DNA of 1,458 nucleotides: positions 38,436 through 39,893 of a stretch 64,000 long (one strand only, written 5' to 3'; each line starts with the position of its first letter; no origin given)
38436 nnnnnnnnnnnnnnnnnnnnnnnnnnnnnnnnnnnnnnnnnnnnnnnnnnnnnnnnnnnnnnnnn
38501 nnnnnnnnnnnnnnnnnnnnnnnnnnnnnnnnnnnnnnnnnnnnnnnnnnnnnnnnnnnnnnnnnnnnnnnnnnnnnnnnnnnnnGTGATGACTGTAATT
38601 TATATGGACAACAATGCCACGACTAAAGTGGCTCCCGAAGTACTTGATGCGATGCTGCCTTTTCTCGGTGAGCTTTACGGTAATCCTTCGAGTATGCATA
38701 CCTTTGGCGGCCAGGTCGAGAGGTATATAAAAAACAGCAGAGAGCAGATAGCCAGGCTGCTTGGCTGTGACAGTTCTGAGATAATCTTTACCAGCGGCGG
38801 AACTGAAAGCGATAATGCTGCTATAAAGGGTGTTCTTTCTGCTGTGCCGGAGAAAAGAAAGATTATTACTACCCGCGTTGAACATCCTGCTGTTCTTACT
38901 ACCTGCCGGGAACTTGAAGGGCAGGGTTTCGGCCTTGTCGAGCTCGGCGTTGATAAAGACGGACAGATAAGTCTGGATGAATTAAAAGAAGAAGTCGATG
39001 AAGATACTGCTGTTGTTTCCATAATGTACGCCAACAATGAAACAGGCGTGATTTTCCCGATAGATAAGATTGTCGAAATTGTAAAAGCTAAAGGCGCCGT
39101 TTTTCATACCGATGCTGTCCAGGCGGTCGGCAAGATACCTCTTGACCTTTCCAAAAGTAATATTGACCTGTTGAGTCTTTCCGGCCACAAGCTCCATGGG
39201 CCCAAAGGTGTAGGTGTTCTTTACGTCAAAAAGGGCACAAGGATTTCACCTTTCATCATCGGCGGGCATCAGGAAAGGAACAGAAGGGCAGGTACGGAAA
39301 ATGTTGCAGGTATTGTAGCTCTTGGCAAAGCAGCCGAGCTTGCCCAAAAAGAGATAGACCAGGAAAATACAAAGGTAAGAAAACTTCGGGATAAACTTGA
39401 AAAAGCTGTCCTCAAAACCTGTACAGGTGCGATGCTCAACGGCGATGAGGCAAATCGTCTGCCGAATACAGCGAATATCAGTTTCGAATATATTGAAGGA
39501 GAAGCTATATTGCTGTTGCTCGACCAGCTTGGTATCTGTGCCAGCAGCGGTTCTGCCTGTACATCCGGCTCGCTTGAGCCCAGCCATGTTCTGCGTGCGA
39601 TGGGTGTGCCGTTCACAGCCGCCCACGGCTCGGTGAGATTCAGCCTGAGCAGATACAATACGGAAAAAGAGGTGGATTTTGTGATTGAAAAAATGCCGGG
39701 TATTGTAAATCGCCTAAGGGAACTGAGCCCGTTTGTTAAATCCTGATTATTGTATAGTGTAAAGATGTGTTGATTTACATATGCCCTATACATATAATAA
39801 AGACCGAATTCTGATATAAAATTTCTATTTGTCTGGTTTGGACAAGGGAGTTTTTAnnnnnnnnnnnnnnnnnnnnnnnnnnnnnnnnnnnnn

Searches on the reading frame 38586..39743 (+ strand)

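Call 82: search_protein_families(library=pfam, proteins=[window:38586-39743:+], max_evalue=0.00001)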
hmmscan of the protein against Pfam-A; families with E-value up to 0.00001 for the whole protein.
window:38586-39743:+ (386 aa): 3 families
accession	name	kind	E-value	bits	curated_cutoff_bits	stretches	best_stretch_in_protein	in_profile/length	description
PF00266.25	Aminotran_5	-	6e-95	318.8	21.5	1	5-364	1-369/371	Aminotransferase class-V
PF00155.27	Aminotran_1_2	-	2.1e-08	34.2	19.7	1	48-176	44-185/361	Aminotransferase class I and II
PF01212.27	Beta_elim_lyase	-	2.2e-07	30.9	27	1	53-273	39-267/288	Beta-eliminating lyase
